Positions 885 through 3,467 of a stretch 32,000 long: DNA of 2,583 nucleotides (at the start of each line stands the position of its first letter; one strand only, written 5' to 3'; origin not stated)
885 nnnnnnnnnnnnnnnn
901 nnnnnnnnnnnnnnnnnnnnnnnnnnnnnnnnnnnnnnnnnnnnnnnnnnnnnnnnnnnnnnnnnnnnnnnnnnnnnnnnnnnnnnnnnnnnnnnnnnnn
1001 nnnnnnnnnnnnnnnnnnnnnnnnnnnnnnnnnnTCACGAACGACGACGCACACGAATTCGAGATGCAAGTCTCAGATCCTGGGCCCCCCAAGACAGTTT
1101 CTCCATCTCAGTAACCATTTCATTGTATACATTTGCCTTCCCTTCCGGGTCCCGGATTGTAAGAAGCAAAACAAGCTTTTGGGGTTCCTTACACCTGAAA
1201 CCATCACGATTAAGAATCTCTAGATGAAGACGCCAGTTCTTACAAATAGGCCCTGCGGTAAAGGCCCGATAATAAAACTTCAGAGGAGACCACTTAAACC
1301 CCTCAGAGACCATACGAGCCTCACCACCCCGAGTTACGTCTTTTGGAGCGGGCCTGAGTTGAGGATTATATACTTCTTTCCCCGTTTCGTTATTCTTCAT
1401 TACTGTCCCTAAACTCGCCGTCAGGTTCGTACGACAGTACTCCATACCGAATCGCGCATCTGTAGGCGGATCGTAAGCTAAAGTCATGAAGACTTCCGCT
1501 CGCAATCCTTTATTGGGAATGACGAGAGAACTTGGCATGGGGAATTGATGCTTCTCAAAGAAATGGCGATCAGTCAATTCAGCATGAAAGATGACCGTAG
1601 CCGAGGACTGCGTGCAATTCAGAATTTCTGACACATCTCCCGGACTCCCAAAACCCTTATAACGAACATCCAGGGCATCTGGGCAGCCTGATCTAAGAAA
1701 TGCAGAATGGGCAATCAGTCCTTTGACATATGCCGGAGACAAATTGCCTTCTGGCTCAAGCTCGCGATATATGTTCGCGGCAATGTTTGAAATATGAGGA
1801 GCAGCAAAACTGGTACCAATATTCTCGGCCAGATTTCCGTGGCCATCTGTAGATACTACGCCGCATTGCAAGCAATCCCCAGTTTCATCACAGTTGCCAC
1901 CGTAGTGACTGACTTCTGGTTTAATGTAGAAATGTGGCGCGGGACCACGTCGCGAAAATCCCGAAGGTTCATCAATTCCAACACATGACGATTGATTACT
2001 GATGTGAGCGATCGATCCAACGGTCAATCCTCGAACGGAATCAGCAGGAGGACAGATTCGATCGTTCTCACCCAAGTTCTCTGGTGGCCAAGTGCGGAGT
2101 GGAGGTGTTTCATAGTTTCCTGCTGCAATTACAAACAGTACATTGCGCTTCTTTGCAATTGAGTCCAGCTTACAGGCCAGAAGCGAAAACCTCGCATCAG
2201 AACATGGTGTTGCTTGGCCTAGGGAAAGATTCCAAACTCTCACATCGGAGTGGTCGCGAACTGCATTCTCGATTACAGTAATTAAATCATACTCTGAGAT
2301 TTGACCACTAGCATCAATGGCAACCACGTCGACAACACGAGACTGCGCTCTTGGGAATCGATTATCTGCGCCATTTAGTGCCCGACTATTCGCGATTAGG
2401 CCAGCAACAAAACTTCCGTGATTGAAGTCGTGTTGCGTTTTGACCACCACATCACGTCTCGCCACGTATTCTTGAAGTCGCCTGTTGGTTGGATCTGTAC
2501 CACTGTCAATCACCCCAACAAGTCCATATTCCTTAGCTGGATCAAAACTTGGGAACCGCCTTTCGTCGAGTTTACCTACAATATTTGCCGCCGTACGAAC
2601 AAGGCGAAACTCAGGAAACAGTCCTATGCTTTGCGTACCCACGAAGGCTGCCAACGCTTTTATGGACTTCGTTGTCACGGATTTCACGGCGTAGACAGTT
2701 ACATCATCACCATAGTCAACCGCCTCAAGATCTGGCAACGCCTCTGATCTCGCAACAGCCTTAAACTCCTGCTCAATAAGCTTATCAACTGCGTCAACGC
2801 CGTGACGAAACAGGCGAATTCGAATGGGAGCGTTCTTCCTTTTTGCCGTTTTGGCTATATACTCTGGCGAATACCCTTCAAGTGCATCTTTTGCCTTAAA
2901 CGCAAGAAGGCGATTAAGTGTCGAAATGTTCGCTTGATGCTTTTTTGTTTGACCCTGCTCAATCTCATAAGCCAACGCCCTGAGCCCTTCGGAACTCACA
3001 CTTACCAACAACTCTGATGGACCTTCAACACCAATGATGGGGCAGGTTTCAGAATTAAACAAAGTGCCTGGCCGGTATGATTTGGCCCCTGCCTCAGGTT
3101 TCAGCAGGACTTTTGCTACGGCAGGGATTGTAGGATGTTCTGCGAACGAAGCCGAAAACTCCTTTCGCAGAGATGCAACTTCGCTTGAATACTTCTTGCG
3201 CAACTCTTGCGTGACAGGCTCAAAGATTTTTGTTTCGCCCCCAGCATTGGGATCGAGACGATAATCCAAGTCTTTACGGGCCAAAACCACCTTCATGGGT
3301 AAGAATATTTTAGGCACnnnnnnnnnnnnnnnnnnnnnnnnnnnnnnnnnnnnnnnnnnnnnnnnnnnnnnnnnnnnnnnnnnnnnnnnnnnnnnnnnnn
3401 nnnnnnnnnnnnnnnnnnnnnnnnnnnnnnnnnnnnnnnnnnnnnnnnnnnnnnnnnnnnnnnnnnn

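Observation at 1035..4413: IetAS-like AAA+ ATPase / S8 subtilase pair with an HTH tail on the ATPase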

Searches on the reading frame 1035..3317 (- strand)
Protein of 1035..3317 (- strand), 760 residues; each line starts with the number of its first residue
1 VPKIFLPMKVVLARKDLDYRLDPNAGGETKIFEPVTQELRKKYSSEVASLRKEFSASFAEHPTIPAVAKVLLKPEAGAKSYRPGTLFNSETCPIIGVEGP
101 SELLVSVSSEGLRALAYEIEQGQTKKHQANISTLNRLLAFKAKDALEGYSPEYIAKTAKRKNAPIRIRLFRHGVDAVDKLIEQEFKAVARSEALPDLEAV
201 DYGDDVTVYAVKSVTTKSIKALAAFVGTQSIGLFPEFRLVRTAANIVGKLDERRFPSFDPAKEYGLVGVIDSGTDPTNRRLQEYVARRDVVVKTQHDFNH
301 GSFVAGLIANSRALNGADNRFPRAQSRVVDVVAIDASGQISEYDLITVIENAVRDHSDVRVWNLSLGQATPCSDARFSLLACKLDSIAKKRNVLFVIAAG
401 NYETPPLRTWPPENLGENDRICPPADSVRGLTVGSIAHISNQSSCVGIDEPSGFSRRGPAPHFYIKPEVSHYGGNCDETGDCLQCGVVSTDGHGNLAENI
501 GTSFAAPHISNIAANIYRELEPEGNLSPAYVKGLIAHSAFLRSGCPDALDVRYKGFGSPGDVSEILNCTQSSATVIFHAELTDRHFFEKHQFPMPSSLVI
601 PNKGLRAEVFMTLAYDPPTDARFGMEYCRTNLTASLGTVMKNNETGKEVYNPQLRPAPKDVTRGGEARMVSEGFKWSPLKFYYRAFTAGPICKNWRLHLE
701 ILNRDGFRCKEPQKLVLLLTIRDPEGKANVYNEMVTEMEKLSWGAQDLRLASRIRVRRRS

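Call 3: search_protein_families(library=pfam, proteins=[window:1035-3317:-], max_evalue=0.01)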
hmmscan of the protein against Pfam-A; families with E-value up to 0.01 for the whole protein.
window:1035-3317:- (760 aa): 1 family
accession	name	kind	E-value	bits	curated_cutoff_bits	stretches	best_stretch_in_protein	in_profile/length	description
PF00082.27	Peptidase_S8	-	8.4e-32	111.1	21.8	1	266-542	5-274/288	Subtilase family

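Call 4: search_protein_families(library=padloc, proteins=[window:1035-3317:-], max_evalue=0.01)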
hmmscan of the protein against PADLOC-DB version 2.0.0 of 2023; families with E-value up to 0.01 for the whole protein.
window:1035-3317:- (760 aa): 9 families
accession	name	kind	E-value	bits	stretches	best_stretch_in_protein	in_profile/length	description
PDLC02197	IetS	-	2.6e-251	834.1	1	5-756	5-749/749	-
PDLC02200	IetS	-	4.1e-140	466.4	1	6-759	14-779/780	-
PDLC02201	IetS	-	3.5e-115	384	2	6-652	6-641/781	-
PDLC02199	IetS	-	2e-111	371.6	2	243-757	294-825/826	-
PDLC02202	IetS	-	1.1e-89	299.7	1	131-751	166-771/780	-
PDLC02198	IetS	-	1.1e-26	91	1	254-637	241-675/795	-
PDLC04233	IetS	-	1.9e-16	57.3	2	356-404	413-461/855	-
PDLC03014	subtilase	-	3.4e-09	34.7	1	266-538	175-374/391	-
PDLC04234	IetS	-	1.6e-06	24.6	1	358-402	417-461/656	-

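Call 11: search_dna_similar(query=window:1035-3317:-, collection=phages, mode=protein)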
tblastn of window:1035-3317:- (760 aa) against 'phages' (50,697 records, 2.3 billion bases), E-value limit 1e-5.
Records with a match: 9; places in all: 9; records where one place covers at least 80% of the query: 2.
Best place of each record, by identity: <60% 9.
By first word of the organism name: Paenibacillus 4; Bacteriophage 3; Escherichia 1; Acutalibacteraceae 1.
By host as written in the record: - 3; Paenibacillus larvae 2; Paenibacillus larvae 2006 2; Escherichia coli 1; Acutalibacteraceae 1.
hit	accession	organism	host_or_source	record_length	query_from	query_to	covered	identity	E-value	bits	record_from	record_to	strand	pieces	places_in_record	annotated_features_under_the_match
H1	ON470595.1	Escherichia phage vB_EcoS-683R6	Escherichia coli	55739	24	743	95%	29.1%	3e-81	290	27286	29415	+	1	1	S8 family peptidase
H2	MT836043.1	Bacteriophage sp.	human fecal samples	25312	7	747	98%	24.9%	1e-42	173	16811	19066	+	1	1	record has no annotation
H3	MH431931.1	Paenibacillus phage Yyerffej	Paenibacillus larvae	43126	214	741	69%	25.4%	4e-17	92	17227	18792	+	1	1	peptidase domain protein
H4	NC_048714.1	Paenibacillus phage Yyerffej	Paenibacillus larvae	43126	214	741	69%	25.4%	4e-17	92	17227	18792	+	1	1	S8 family peptidase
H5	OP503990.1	Paenibacillus phage Dash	Paenibacillus larvae 2006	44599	214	741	69%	25.4%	4e-17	92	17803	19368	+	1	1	S8 peptidase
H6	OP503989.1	Paenibacillus phage Callan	Paenibacillus larvae 2006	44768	214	741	69%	25.4%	4e-17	92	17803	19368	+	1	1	S8 peptidase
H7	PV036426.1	Acutalibacteraceae phage NatCom_11578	Acutalibacteraceae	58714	263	739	63%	22.6%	3e-13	80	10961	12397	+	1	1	hypothetical protein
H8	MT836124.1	Bacteriophage sp.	human fecal samples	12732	266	640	49%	26.8%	2e-19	100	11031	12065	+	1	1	record has no annotation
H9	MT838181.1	Bacteriophage sp.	human fecal samples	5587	266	646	50%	26.1%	1e-20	103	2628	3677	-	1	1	record has no annotation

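Call 13: get_annotated_region(hit=H1, flank=6000)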
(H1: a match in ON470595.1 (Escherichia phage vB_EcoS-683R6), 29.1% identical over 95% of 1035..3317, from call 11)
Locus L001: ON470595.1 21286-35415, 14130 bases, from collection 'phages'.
description: Escherichia phage vB_EcoS-683R6, partial genome.
organism: Escherichia phage vB_EcoS-683R6 (NCBI taxid 2946114)
taxonomy: Viruses; Duplodnaviria; Heunggongvirae; Uroviricota; Caudoviricetes
host: Escherichia coli; source: -; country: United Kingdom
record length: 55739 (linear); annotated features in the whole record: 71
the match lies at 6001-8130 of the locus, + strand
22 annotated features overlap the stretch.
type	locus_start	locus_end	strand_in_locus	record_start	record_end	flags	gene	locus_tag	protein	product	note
CDS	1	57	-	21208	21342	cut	-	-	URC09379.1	hypothetical protein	-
CDS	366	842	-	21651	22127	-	-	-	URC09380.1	Rac prophage repressor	-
CDS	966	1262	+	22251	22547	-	-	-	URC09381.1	repressor protein cI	-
CDS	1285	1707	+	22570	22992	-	-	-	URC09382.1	activator protein cII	-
CDS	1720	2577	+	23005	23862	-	-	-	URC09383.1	DNA replication protein O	-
CDS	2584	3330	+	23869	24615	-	-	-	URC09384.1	DNA replication protein DnaC-like protein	Bacteriophage-encoded homolog of DNA replication protein DnaC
CDS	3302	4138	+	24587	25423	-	-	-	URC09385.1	putative YdaW family protein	-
CDS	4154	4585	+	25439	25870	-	-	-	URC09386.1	LygF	-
CDS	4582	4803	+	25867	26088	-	-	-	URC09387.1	kinase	Kinase (Fragment)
CDS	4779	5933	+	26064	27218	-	-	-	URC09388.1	cell division protein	cell division protein FtsH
CDS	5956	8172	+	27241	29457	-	-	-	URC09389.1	S8 family peptidase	-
CDS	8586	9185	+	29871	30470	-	-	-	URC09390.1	hypothetical protein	Gifsy-2 prophage protein STM1020/STM2620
CDS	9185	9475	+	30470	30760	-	-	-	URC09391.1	putative protein YbcO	Uncharacterized protein YbcO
CDS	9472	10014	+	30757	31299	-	-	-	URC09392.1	antitermination protein Q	-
tRNA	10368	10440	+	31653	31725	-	-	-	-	tRNA-Thr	tRNA-Thr-TGT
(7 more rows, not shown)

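Call 21: search_solved_structures(query=window:1035-3317:-, max_evalue=0.001, show_alignments=1)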
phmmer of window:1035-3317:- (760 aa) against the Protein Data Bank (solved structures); distinct sequences matched with E-value up to 0.001: 3.
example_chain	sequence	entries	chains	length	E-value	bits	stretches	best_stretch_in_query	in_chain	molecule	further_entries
9ues_B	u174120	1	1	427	5.5e-07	31.1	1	267-538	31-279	Subtilisin-like serine protease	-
3afg_A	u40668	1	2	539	1.1e-06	30.1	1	267-536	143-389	Subtilisin-like serine protease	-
3ti9_A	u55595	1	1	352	0.00086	20.5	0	445-536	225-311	Serine protease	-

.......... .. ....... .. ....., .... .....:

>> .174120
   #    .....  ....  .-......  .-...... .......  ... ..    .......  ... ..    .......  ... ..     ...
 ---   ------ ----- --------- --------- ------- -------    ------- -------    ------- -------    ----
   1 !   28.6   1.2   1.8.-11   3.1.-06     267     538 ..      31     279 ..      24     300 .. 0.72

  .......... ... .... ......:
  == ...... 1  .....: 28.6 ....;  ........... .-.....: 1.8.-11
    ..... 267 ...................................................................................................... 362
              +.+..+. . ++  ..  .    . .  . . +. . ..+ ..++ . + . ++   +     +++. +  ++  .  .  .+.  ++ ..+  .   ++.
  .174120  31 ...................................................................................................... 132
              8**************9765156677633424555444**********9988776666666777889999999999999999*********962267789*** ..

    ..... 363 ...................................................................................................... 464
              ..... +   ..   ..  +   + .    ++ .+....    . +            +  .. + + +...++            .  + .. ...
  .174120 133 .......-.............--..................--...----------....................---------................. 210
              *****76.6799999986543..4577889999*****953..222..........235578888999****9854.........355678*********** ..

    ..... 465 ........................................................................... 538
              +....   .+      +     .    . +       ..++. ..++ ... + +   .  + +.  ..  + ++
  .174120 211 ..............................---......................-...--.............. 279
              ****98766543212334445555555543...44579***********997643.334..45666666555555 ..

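Call 25: search_dna_similar(query=window:1035-3317:-, collection=plasmids, mode=protein, max_rows=60)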
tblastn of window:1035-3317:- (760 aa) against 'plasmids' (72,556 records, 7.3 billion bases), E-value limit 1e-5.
Records with a match: 128; places in all: 129; records where one place covers at least 80% of the query: 8.
Best place of each record, by identity: <60% 128.
By first word of the organism name: Rhizobium 21; Bradyrhizobium 15; Clostridium 13; Enterococcus 10; Streptomyces 7; Agrobacterium 5; Leptolyngbya 5; Sphingopyxis 4; Pseudomonas 4; Synechocystis 3; and 33 more.
By predicted mobility (MOB-suite, as given by PLSDB): conjugative 52; non-mobilizable 48; mobilizable 28.
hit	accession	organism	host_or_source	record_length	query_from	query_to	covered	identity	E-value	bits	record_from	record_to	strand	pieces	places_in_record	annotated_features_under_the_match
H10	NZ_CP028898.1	Dongshaea marina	bacteria cell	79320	7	747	98%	38.0%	3e-138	457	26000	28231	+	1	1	iteS: S8 family anti-phage peptidase IteS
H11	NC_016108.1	Methylotuvimicrobium alcaliphilum 20Z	-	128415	6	734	96%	32.8%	4e-92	323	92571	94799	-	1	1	S8 family peptidase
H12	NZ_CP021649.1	Acidovorax sp. T1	-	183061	15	743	96%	31.4%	3e-91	321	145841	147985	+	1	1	iteS: S8 family anti-phage peptidase IteS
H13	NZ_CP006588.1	Hymenobacter sp. APR13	silkworm feces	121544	6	738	96%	27.0%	4e-46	186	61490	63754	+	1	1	S8 family peptidase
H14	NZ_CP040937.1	Hymenobacter sp. DG01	cell culture,water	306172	6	738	96%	27.0%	4e-46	186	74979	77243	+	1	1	S8 family peptidase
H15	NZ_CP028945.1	Vibrio sp. dhg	single cell,ocean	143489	24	741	94%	22.3%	6e-10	71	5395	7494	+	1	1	S8 family peptidase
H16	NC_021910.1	Rhizobium etli bv. mimosae str. Mim1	Mimosa affinis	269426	115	732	81%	24.5%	1e-19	102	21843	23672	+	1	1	S8 family peptidase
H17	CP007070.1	Rhizobium leguminosarum bv. trifolii CB782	plant root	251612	255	746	65%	30.7%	2e-49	196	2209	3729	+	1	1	hypothetical protein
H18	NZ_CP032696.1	Rhizobium jaguaris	Calliandra grandiflora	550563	255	741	64%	30.8%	1e-42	175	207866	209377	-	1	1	S8 family peptidase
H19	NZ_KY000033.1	Rhizobium rhizogenes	-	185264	128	732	80%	24.7%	5e-18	97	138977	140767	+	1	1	S8 family peptidase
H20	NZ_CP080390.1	Agrobacterium cucumeris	Cucumber,pure bacterial ...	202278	128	732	80%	24.7%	5e-18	97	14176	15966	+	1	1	S8 family peptidase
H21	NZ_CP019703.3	Rhizobium rhizogenes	plant,whole organism,isolated from ...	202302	128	732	80%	24.7%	5e-18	97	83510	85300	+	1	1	S8 family peptidase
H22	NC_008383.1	Rhizobium johnstonii 3841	-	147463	115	732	81%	24.0%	3e-18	98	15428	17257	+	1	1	S8 family peptidase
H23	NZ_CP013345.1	Sphingopyxis macrogoltabida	whole organism,activated sludge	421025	259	746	64%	30.2%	9e-42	172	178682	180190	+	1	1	S8 family serine peptidase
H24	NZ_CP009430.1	Sphingopyxis macrogoltabida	soil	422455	259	746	64%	30.2%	9e-42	172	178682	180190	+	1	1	S8 family serine peptidase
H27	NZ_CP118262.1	Agrobacterium vitis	Grape,cell culture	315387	255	741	64%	30.1%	1e-48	194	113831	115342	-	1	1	S8 family peptidase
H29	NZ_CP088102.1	Bradyrhizobium barranii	cell culture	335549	264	747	64%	29.5%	5e-41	170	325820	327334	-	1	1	S8 family peptidase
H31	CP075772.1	Pseudomonas aeruginosa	Homo sapiens,Cell culture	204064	162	734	75%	24.5%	7e-17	93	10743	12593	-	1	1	S8 family peptidase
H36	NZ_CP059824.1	Enterococcus faecium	Homo sapiens,blood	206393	251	740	64%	27.3%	8e-31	138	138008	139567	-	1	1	S8 family serine peptidase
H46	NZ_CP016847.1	Carnobacterium maltaromaticum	cell culture,poultry meat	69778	244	707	61%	26.3%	3e-21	107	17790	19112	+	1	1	S8 family peptidase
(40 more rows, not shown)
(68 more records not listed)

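Call 26: search_protein_families(library=ncbifam, proteins=[window:1035-3317:-], max_evalue=0.001)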
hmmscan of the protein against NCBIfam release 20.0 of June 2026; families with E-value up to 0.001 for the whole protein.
window:1035-3317:- (760 aa): 3 families
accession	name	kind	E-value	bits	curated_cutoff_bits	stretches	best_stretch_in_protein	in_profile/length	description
NF042956.1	IteS_antiphage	equivalog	6.5e-202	672.7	900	1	10-750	6-743/747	S8 family anti-phage peptidase IteS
TIGR03921.1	T7SS_mycosin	equivalog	3.4e-12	46.2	278.75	1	266-535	16-259/353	type VII secretion-associated serine protease mycosin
TIGR03895.1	protease_PatA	subfamily_domain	0.00015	20.7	421.05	0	315-402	15-99/606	PatA/PatG family cyanobactin maturation protease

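Call 27: get_annotated_region(hit=H10, flank=5000)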
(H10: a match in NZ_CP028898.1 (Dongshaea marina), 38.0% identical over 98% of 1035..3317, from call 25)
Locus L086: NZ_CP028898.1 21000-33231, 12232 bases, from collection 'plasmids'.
description: Dongshaea marina strain DM2 plasmid unnamed, complete sequence
organism: Dongshaea marina (NCBI taxid 2047966)
taxonomy: Bacteria; Pseudomonadota; Gammaproteobacteria; Aeromonadales; Aeromonadaceae; Dongshaea; Dongshaea marina
host: -; source: bacteria cell; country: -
typing (MOB-suite, as given by PLSDB): mobilizable; relaxase MOBP
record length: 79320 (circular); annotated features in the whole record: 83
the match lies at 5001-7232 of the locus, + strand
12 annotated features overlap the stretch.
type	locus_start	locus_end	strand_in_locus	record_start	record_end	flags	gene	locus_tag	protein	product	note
CDS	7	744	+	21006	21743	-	stbB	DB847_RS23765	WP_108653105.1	StbB family protein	-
CDS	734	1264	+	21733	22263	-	-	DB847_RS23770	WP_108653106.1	hypothetical protein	-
CDS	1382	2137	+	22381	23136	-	virB5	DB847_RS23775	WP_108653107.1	P-type DNA transfer protein VirB5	-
CDS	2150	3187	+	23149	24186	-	-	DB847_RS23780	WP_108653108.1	type IV secretion system protein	-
CDS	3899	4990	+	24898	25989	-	-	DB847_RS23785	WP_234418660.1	ATP-binding protein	-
CDS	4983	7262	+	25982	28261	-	iteS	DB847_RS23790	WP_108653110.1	S8 family anti-phage peptidase IteS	GO:0051607 - defense response to virus [Evidence IEA]; GO:0006508 - proteolysis [Evidence IEA]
CDS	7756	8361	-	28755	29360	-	-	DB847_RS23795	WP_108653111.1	hypothetical protein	-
CDS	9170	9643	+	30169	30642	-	tsaA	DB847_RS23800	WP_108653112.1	tRNA (N6-threonylcarbamoyladenosine(37)-N6)-methyltransferase TrmO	GO:0006400 - tRNA modification [Evidence IEA]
CDS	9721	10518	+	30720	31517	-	-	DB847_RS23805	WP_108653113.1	sulfite exporter TauE/SafE family protein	GO:0006810 - transport [Evidence IEA]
CDS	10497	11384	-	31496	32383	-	-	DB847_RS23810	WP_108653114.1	DUF364 domain-containing protein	-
CDS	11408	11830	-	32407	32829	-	-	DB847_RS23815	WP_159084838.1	PaaI family thioesterase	-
CDS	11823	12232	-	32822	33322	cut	-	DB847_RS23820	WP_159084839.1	NifB/NifX family molybdenum-iron cluster-binding protein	-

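Call 31: search_protein_families(library=padloc, proteins=[L001:4779-5933:+, L001:5956-8172:+], max_evalue=0.00001)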
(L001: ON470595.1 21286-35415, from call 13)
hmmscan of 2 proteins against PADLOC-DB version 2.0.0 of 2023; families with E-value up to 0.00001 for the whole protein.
L001:4779-5933:+ (384 aa): 6 families
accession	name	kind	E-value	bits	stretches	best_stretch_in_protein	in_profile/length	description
PDLC02196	IetA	-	8.9e-143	474.2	1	1-374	1-371/374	-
PDLC02195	IetA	-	2e-88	295.4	1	1-374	1-391/395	-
PDLC04232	IetA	-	7.6e-59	197.8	1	76-311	67-303/330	-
PDLC04231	IetA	-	7.1e-37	125.6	1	88-258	80-250/262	-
PDLC00915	TRIP13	-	2.4e-16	58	1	94-302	31-257/302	TRIP13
PDLC00914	TRIP13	-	1e-12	46.1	1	128-283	74-246/302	TRIP13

L001:5956-8172:+ (738 aa): 8 families
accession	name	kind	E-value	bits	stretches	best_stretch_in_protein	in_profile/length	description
PDLC02197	IetS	-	1.4e-298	990.4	1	2-737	9-748/749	-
PDLC02200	IetS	-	4.3e-97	324.1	1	15-722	29-761/780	-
PDLC02201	IetS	-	1e-92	309.7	1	33-629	44-628/781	-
PDLC02199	IetS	-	7.8e-92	306.8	1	182-723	246-809/826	-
PDLC02202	IetS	-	1.1e-77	260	1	149-722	196-761/780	-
PDLC02198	IetS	-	1.5e-23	80.7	1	238-530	237-568/795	-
PDLC04233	IetS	-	3.2e-19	66.5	2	408-713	498-837/855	-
PDLC04234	IetS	-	1.4e-09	34.7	1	343-390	416-464/656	-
